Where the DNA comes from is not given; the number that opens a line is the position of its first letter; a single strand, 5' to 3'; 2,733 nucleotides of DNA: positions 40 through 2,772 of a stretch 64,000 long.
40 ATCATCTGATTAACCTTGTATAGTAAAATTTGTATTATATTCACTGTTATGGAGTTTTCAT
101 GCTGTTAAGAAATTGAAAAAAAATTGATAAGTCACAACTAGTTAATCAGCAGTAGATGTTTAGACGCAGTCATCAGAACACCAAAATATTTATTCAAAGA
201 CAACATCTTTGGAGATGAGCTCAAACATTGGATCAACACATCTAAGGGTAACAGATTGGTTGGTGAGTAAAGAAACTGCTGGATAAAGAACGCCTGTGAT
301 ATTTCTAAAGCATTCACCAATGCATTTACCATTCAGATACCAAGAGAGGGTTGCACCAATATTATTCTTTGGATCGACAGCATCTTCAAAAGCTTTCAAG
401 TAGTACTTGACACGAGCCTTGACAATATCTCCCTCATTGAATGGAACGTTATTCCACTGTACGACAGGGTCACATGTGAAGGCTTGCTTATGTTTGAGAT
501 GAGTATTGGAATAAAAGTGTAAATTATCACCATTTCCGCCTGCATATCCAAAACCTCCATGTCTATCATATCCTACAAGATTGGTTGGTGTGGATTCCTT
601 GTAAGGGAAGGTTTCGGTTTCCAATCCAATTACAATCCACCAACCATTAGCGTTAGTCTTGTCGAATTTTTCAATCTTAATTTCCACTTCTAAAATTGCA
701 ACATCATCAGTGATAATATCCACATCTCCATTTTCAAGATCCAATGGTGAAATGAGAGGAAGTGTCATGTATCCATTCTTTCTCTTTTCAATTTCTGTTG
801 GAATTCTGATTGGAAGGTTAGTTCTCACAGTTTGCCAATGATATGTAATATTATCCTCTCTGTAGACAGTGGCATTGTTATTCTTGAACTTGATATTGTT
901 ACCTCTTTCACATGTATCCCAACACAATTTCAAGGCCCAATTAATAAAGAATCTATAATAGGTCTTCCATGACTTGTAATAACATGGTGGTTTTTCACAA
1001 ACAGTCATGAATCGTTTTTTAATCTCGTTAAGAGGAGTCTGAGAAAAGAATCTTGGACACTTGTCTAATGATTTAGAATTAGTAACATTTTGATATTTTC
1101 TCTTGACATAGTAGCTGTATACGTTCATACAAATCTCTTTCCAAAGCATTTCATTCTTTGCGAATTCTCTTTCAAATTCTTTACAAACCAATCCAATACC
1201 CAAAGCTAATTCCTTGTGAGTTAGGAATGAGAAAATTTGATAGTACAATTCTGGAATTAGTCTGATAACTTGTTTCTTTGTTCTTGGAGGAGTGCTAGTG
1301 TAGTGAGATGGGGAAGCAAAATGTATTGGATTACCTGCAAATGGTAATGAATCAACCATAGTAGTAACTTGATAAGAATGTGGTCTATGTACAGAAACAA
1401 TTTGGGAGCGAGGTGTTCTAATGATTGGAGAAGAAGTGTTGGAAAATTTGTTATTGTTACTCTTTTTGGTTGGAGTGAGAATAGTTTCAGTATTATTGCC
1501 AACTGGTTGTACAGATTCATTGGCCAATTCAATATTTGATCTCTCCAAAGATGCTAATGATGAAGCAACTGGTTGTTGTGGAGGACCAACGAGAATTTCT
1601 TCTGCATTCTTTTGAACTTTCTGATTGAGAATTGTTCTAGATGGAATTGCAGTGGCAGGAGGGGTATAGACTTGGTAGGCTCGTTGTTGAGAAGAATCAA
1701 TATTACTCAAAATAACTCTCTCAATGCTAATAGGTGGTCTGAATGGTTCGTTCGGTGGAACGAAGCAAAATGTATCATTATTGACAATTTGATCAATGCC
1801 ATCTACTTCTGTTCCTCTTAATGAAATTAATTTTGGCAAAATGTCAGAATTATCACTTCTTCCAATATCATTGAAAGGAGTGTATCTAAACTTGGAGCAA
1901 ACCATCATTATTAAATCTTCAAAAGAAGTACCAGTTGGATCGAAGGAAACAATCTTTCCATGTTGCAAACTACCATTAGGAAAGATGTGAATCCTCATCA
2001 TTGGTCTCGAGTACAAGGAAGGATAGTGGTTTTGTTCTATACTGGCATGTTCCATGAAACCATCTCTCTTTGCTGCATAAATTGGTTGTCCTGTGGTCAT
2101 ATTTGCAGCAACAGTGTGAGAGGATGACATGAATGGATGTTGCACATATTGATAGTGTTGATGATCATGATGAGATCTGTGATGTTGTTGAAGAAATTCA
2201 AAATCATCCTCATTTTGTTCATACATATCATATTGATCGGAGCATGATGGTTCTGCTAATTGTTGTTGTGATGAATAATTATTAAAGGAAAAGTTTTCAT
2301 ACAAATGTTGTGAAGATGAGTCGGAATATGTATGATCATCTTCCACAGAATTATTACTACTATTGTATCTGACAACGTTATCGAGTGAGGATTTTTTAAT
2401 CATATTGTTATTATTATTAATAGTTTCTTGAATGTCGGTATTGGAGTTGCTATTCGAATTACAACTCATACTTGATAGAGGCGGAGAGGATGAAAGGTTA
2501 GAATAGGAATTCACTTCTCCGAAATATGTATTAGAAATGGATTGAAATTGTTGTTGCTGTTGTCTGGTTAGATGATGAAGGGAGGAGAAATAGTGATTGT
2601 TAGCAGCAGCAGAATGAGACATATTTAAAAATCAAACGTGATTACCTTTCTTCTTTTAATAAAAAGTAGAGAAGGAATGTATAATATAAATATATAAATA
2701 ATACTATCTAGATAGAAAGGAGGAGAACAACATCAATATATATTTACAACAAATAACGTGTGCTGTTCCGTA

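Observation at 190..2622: Unusual DCX-F-box-SPRY domain combination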

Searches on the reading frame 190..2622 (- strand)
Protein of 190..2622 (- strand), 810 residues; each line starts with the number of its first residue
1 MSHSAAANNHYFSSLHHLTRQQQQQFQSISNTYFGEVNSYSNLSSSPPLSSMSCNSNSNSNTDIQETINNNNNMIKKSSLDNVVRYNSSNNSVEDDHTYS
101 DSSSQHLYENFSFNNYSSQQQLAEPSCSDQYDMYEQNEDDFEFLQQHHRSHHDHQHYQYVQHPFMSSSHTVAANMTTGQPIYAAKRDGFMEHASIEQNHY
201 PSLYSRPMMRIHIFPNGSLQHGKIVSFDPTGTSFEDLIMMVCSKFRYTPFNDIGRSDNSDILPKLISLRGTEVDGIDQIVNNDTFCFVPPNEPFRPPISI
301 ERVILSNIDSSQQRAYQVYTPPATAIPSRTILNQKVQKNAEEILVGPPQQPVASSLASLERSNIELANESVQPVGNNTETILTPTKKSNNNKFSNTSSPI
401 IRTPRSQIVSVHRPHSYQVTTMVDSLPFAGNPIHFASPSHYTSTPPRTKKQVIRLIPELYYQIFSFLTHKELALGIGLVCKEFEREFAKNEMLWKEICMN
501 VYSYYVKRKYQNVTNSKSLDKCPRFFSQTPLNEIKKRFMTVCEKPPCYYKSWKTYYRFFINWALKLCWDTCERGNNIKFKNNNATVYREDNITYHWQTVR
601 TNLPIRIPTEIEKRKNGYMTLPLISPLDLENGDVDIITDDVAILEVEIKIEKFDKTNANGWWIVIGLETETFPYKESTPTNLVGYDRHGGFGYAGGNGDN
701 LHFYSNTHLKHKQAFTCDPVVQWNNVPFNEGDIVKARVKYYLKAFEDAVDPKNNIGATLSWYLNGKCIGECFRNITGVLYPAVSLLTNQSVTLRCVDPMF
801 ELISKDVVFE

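Call 3: search_protein_families(library=pfam, proteins=[window:190-2622:-], max_evalue=10)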
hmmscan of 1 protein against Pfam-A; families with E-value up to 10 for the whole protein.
window:190-2622:- (810 aa): 2 families
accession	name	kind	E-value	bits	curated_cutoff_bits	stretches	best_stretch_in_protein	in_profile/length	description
PF00622.36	SPRY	-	1.7e-05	25.3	26.3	1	758-792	79-115/121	SPRY domain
PF12937.12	F-box-like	-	0.00012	22.2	24.3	1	457-499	6-46/47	F-box-like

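Call 4: search_solved_structures(query=window:190-2622:-, max_evalue=10, show_alignments=3)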
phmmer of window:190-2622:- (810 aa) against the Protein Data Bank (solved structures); distinct sequences matched with E-value up to 10: 2.
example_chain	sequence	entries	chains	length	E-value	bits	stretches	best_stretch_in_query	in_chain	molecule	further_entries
7kym_A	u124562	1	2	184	0.88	11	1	412-463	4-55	MarR family transcriptional regulator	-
7p22_A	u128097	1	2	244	5.3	8.4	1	146-195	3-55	Thaumatin pathogenesis-like protein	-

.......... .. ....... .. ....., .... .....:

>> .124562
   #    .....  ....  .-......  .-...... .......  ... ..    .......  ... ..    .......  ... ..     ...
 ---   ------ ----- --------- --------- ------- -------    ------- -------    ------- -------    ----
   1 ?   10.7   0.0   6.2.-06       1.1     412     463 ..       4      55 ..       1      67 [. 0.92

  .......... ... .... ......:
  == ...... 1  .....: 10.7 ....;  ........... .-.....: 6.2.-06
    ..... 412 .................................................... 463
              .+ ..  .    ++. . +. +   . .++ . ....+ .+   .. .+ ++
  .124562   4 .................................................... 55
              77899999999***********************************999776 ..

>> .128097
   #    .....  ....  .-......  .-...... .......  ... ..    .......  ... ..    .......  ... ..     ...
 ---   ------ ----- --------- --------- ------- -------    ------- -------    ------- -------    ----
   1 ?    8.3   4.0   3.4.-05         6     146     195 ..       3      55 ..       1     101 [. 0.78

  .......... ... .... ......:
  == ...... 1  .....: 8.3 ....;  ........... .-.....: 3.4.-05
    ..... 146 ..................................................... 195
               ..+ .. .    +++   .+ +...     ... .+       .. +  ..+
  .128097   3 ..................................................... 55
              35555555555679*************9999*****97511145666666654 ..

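Call 5: find_homologous_proteins(query=window:190-2622:-, max_evalue=0.001)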
Query window:190-2622:- (810 aa): 3 proteins with E <= 0.001 among 5689 candidates.
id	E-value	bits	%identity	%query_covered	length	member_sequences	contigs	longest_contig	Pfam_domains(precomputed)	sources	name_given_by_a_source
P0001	0.0e+0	1894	100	100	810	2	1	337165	PF00622.37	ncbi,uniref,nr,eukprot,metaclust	ncbi:predicted protein [Naegleria gruberi]|uniref:Predicted protein n=1 Tax=Naegleria gruberi TaxID=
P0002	4.4e-277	940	66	76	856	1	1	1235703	PF00622.37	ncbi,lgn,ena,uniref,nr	ncbi:hypothetical protein FDP41_000785 [Naegleria fowleri]|uniref:F-box domain-containing protein n=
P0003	6.6e-274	929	58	84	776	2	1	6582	PF00622.37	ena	-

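Call 33: search_protein_families(library=pfam, proteins=[P0002, P0003], max_evalue=1)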
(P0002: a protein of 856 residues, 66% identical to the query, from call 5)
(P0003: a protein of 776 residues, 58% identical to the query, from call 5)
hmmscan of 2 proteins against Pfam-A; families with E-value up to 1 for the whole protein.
P0002 (856 aa): 2 families
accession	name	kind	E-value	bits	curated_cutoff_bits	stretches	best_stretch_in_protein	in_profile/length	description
PF00622.36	SPRY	-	2.2e-07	31.4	26.3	1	805-840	78-115/121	SPRY domain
PF12937.12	F-box-like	-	0.00038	20.6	24.3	1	509-547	10-46/47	F-box-like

P0003 (776 aa): 3 families
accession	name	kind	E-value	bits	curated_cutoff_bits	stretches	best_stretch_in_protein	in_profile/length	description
PF00622.36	SPRY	-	1.5e-05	25.5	26.3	1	610-758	2-115/121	SPRY domain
PF12937.12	F-box-like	-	0.0018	18.4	24.3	1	425-467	6-46/47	F-box-like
PF11834.13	KHA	-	0.034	14.6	29.6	0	144-182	2-41/67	KHA, dimerisation domain of potassium ion channel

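Call 34: list_cluster_members(proteins=[P0003, P0004, P0005])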
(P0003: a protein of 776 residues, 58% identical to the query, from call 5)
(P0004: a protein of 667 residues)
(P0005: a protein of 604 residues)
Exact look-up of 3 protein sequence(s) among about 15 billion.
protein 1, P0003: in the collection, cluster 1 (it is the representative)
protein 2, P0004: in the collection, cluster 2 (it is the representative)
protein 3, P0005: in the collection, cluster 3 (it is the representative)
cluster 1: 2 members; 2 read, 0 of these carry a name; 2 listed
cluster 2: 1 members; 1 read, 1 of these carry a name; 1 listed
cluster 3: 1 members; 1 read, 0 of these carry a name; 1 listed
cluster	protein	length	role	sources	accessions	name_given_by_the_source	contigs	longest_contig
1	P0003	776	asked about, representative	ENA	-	-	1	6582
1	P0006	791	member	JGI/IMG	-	-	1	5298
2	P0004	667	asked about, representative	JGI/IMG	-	hypothetical protein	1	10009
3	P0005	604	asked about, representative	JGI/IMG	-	-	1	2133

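Call 65: list_cluster_members(proteins=[P0001, P0002, P0011, P0013, P0012, P0010])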
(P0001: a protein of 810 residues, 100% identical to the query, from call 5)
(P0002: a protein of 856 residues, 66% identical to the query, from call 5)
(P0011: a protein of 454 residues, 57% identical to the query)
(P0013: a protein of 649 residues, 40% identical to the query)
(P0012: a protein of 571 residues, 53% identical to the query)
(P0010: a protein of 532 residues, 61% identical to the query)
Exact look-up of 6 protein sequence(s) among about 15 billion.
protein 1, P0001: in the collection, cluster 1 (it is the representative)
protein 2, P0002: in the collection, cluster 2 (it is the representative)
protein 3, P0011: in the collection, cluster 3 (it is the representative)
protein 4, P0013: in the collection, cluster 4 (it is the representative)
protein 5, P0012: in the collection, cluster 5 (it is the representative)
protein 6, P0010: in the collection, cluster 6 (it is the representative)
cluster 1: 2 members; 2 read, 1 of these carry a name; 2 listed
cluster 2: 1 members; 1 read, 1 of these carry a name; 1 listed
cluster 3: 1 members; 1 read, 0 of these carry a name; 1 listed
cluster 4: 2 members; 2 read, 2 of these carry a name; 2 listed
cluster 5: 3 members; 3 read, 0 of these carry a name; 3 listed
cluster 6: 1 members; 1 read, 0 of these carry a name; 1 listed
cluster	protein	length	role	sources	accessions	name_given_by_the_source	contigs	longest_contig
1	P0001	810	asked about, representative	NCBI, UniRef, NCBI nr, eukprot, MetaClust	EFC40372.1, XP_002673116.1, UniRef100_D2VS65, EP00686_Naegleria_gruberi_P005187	predicted protein [Naegleria gruberi] | Predicted protein n=1 Tax=Naegleria gruberi TaxID=5762 RepID=D2VS65_NAEGR | uncharacterized protein NAEGRDRAFT_81038 [Naegleria gruberi]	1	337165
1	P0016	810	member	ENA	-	-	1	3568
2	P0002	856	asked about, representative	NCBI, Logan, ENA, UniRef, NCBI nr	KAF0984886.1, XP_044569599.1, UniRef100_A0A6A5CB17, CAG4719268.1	hypothetical protein FDP41_000785 [Naegleria fowleri] | F-box domain-containing protein n=1 Tax=Naegleria fowleri TaxID=5763 ... | uncharacterized protein FDP41_000785 [Naegleria fowleri]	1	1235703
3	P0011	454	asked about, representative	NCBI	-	-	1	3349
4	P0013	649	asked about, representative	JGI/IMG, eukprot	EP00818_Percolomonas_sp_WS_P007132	CAMPEP_0117443168 /NCGR_PEP_ID=MMETSP0759-20121206/4552_1 /TAXON_ID=63605 ...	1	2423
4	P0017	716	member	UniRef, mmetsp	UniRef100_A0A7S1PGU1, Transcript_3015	F-box domain-containing protein n=1 Tax=Percolomonas cosmopolitus TaxID=63605 ... | Transcript_3015/g.11574 ORF Transcript_3015/g.11574 Transcript_3015/m.11574 type:complete ...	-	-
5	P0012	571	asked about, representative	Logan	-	-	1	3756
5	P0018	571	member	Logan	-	-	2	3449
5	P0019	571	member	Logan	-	-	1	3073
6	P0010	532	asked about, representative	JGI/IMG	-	-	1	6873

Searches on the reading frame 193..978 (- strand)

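Call 7: search_protein_families(library=pfam, proteins=[window:193-978:-], max_evalue=10)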
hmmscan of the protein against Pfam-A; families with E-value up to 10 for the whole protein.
seq(262 aa): 2 families
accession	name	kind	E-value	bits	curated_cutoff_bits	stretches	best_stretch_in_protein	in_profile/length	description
PF00622.36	SPRY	-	4.5e-05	24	26.3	1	210-244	79-115/121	SPRY domain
PF02889.21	Sec63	-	0.2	11.3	25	1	79-121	149-194/252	Sec63 Brl domain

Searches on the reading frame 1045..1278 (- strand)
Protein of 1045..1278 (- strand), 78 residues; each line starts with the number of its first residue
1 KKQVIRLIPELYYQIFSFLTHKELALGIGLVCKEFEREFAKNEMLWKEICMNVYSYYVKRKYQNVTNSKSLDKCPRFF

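Call 7: search_protein_families(library=pfam, proteins=[window:1045-1278:-], max_evalue=10)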
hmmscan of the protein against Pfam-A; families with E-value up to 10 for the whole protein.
seq(78 aa): 2 families
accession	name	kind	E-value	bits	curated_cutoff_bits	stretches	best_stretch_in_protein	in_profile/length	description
PF12937.12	F-box-like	-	3.3e-06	27.2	24.3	1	9-51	6-46/47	F-box-like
PF17013.11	Acetyltransf_15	-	0.016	15.1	35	1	12-69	36-91/210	Putative acetyl-transferase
